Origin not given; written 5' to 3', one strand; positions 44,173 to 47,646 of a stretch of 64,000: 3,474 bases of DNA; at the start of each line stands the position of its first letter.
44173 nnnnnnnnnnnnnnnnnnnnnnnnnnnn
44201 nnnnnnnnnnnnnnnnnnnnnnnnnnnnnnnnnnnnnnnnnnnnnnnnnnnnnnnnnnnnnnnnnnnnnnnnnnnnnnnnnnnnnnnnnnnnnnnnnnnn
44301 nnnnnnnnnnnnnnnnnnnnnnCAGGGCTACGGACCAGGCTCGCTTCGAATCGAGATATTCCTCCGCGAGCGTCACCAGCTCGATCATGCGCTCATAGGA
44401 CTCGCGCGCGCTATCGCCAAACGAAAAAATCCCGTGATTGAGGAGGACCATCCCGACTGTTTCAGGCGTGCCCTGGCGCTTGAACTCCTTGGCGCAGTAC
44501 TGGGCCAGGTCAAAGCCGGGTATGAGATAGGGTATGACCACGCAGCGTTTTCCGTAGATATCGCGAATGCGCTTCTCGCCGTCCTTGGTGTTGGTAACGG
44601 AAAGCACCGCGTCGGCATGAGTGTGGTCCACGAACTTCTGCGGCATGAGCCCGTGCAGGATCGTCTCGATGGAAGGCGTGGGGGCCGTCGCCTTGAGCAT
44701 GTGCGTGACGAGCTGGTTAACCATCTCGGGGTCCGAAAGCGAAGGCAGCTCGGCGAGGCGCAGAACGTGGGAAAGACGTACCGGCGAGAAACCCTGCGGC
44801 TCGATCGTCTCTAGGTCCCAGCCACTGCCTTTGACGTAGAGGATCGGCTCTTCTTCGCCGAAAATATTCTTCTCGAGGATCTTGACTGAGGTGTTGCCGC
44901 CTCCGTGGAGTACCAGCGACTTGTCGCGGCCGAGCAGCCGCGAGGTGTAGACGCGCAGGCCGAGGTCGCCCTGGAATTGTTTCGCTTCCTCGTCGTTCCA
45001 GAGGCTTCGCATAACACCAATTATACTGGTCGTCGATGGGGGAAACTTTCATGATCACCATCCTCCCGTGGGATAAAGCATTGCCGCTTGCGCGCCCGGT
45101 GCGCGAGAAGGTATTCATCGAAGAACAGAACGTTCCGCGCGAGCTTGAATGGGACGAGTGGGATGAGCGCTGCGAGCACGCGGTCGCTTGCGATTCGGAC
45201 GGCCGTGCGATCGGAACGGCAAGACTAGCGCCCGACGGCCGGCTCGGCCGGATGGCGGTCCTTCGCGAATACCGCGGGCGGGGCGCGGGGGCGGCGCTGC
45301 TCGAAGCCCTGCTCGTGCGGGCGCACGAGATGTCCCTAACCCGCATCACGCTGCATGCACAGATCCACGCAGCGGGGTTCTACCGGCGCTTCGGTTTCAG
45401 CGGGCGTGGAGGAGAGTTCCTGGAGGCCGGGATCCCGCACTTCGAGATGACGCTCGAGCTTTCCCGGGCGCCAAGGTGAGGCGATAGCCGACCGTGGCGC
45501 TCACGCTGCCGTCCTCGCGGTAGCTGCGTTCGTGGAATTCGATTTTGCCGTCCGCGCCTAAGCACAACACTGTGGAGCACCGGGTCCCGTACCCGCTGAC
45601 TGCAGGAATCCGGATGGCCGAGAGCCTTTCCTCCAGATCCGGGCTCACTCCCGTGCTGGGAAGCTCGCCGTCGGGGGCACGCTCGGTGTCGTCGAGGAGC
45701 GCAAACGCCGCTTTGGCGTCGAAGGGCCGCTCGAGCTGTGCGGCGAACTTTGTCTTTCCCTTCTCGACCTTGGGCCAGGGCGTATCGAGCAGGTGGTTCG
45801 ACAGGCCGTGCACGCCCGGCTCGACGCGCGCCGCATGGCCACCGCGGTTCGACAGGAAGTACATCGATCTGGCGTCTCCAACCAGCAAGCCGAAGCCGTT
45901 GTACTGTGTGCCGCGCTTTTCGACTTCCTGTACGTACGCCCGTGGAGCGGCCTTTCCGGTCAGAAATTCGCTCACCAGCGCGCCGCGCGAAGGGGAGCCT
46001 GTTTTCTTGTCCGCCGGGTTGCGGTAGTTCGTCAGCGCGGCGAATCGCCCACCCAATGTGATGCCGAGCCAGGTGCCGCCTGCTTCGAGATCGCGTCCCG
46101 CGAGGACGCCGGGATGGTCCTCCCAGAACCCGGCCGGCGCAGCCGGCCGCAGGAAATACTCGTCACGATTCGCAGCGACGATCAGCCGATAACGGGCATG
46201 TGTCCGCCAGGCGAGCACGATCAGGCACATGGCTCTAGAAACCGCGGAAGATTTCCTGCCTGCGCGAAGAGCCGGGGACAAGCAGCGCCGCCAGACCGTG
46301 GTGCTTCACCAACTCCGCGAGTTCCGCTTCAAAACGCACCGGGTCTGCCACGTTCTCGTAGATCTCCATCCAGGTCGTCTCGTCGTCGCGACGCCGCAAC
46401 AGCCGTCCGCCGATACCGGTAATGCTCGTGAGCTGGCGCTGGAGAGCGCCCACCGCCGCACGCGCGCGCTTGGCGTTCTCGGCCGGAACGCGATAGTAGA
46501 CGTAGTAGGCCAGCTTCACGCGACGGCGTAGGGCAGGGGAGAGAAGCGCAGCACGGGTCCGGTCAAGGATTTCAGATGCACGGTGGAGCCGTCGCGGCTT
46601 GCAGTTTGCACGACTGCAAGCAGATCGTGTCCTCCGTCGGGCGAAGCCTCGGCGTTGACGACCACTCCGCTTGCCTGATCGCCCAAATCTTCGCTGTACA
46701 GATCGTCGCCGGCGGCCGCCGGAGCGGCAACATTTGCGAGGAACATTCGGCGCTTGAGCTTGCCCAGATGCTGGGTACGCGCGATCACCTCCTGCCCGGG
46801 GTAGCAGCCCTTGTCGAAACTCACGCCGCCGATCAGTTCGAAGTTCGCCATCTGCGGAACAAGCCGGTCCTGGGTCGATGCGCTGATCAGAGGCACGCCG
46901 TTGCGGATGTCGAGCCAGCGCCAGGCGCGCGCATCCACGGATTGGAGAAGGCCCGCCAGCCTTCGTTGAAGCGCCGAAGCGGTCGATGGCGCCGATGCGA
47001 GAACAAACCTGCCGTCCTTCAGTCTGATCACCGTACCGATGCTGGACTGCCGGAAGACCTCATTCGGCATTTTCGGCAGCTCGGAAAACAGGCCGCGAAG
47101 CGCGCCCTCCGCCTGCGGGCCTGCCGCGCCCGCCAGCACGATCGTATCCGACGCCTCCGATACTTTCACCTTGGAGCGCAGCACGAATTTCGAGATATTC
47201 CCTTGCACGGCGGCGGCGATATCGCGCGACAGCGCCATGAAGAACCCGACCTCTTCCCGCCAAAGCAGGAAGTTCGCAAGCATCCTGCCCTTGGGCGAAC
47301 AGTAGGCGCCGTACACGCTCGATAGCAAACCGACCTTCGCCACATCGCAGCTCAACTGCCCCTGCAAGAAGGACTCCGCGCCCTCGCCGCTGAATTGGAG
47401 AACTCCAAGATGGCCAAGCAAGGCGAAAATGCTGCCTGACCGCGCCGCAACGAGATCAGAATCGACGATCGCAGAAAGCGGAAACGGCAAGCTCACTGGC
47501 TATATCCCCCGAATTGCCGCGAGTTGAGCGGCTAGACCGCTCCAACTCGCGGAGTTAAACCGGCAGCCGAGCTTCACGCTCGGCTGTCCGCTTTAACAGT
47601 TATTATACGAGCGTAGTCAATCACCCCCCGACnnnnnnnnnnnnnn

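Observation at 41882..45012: Class II aldolase-SDR fusion directly upstream of mtnA: possible fused DHAP-shunt-type module for methylthioribulose-1-phosphate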

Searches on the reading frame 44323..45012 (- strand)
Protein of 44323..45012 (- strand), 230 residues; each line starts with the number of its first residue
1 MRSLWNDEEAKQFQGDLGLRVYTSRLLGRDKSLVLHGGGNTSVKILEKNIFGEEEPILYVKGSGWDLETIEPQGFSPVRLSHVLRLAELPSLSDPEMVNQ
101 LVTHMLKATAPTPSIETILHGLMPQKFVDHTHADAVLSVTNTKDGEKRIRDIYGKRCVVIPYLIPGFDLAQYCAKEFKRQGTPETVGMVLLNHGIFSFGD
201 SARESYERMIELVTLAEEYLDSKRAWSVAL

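Call 72: search_protein_families(library=ncbifam, max_evalue=10, proteins=[window:44323-45012:-])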
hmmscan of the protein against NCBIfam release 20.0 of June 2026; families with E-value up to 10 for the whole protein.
window:44323-45012:- (230 aa): 17 families
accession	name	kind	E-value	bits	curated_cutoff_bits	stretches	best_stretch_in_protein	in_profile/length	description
NF006196.0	PRK08324.2-4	equivalog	3.2e-109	366.1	831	1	1-227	1-227/657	bifunctional aldolase/short-chain dehydrogenase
NF006195.0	PRK08324.2-3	equivalog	2.6e-83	280.4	931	1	2-225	11-230/678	bifunctional aldolase/short-chain dehydrogenase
NF006197.0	PRK08324.2-5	equivalog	2e-82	277.4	627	1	1-223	1-223/583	bifunctional aldolase/short-chain dehydrogenase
NF006192.0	PRK08324.1-6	equivalog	2.3e-82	277.5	639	1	1-227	1-234/685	bifunctional aldolase/short-chain dehydrogenase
NF006194.0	PRK08324.2-2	equivalog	4e-81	273.7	686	1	12-224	19-229/703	bifunctional aldolase/short-chain dehydrogenase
NF006190.0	PRK08324.1-4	equivalog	1.3e-61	208.6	1014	1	2-224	3-223/689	bifunctional aldolase/short-chain dehydrogenase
NF006193.0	PRK08324.2-1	subfamily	5.9e-52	176.8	1213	1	7-223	17-249/705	bifunctional aldolase/short-chain dehydrogenase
TIGR02632.1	RhaD_aldol-ADH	equivalog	1.1e-49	169.4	567.75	1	21-224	5-209/676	bifunctional rhamnulose-1-phosphate aldolase/short-chain dehydrogenase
NF006189.0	PRK08324.1-3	equivalog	1.6e-47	162.3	634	1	2-225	11-234/701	bifunctional rhamnulose-1-phosphate aldolase/short-chain dehydrogenase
NF006191.0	PRK08324.1-5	equivalog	3.9e-42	144.5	1240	1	3-223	13-235/706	bifunctional aldolase/short-chain dehydrogenase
NF006188.0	PRK08324.1-1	equivalog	1.8e-33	115.7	1152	1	23-223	13-214/679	bifunctional aldolase/short-chain dehydrogenase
TIGR03328.1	salvage_mtnB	equivalog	0.0024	17.4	137.05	1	112-212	78-180/194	methylthioribulose 1-phosphate dehydratase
NF005244.0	PRK06754.1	equivalog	0.0037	16.5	281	1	158-204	136-181/214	methylthioribulose 1-phosphate dehydratase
NF009035.0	PRK12367.1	equivalog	0.011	14.9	266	1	172-216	66-110/249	short chain dehydrogenase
NF005451.0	PRK07044.1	subfamily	0.013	14.6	207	1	184-214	168-198/256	aldolase II superfamily protein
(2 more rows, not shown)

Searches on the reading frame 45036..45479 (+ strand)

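Call 3: search_protein_families(library=pfam, proteins=[window:45036-45479:+])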
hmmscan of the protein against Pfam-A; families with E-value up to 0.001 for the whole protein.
window:45036-45479:+ (147 aa): 5 families
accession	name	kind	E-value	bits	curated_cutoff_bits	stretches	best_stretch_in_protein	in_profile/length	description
PF13673.13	Acetyltransf_10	-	8.8e-20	71.4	23.6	1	41-142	21-128/128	Acetyltransferase (GNAT) domain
PF00583.31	Acetyltransf_1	-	1.1e-15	58.3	20.7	1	29-121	14-116/116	Acetyltransferase (GNAT) family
PF13508.13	Acetyltransf_7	-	8.2e-14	52.2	27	1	50-122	6-83/84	Acetyltransferase (GNAT) domain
PF13444.12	Acetyltransf_5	-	1.5e-06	29.3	22.4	1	23-67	2-52/102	Acetyltransferase (GNAT) domain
PF13527.13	Acetyltransf_9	-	5.9e-05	23.5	25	1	70-122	75-125/127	Acetyltransferase (GNAT) domain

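Call 4: search_protein_families(library=ncbifam, proteins=[window:45036-45479:+])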
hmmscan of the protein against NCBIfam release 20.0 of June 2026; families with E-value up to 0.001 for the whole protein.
window:45036-45479:+ (147 aa): 7 families
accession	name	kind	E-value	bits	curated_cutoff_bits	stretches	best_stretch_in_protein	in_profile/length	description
TIGR04045.1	MSMEG_0567_GNAT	equivalog_domain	9.3e-09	35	68.45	1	18-144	15-149/153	MSMEG_0567/Sll0786 family nitrogen starvation N-acetyltransferase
NF007644.0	PRK10314.1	equivalog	4.9e-07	29.7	171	1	23-144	24-152/153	GNAT family N-acetyltransferase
NF040501.1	resist_ArsN2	equivalog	3.2e-06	26.8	125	1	48-122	25-102/133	arsenic resistance N-acetyltransferase ArsN2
TIGR01575.1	rimI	equivalog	6e-06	26.4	86.4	1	66-123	54-114/132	ribosomal protein S18-alanine N-acetyltransferase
NF007807.0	PRK10514.1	equivalog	0.00012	22.1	134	1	49-125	53-126/147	acetyltransferase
NF005921.0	PRK07922.1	equivalog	0.00014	21.6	180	1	70-123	74-125/170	amino-acid N-acetyltransferase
TIGR03694.1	exosort_acyl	subfamily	0.00033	20.2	111.95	0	24-64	33-74/241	PEP-CTERM/exosortase system-associated acyltransferase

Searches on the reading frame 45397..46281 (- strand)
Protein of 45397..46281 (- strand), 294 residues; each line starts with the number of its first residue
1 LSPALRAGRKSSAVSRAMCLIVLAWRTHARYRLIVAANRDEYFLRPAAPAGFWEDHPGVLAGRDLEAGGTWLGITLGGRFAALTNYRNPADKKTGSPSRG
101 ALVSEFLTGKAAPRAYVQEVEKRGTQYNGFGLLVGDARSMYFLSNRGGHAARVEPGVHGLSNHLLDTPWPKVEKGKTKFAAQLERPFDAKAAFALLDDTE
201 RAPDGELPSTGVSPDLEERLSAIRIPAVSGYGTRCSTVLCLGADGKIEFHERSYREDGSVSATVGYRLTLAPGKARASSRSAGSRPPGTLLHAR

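Call 3: search_protein_families(library=pfam, proteins=[window:45397-46281:-])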
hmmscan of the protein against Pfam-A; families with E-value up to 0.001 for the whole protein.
window:45397-46281:- (294 aa): 1 family
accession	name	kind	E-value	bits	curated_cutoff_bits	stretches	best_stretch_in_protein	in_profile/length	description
PF05742.17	TANGO2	-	1.2e-73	248.9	22.6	1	18-255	1-256/257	Transport and Golgi organisation 2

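Call 4: search_protein_families(library=ncbifam, proteins=[window:45397-46281:-])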
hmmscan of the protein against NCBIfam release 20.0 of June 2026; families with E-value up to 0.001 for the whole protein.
window:45397-46281:- (294 aa): 0 families

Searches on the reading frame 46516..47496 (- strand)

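Call 18: search_protein_families(library=ncbifam, proteins=[window:46516-47496:-], max_evalue=0.00001)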
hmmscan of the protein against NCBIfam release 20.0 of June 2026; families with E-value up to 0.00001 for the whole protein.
window:46516-47496:- (326 aa): 4 families
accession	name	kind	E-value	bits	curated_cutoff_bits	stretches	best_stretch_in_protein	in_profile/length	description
NF007110.0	PRK09559.1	equivalog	5.2e-47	160.4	219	1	29-325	26-325/327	tRNA-modifying protein YgfZ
TIGR03317.2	CAF17_like_YgfZ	equivalog_domain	1.3e-29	102.8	49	1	192-298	1-111/113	CAF17-like 4Fe-4S cluster assembly/insertion protein YgfZ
NF001567.0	PRK00389.1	subfamily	7.4e-08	31.7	300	1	27-139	50-163/359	glycine cleavage system aminomethyltransferase GcvT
NF010093.0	PRK13579.1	equivalog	1.6e-06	27.2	459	0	18-143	49-171/371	glycine cleavage system aminomethyltransferase GcvT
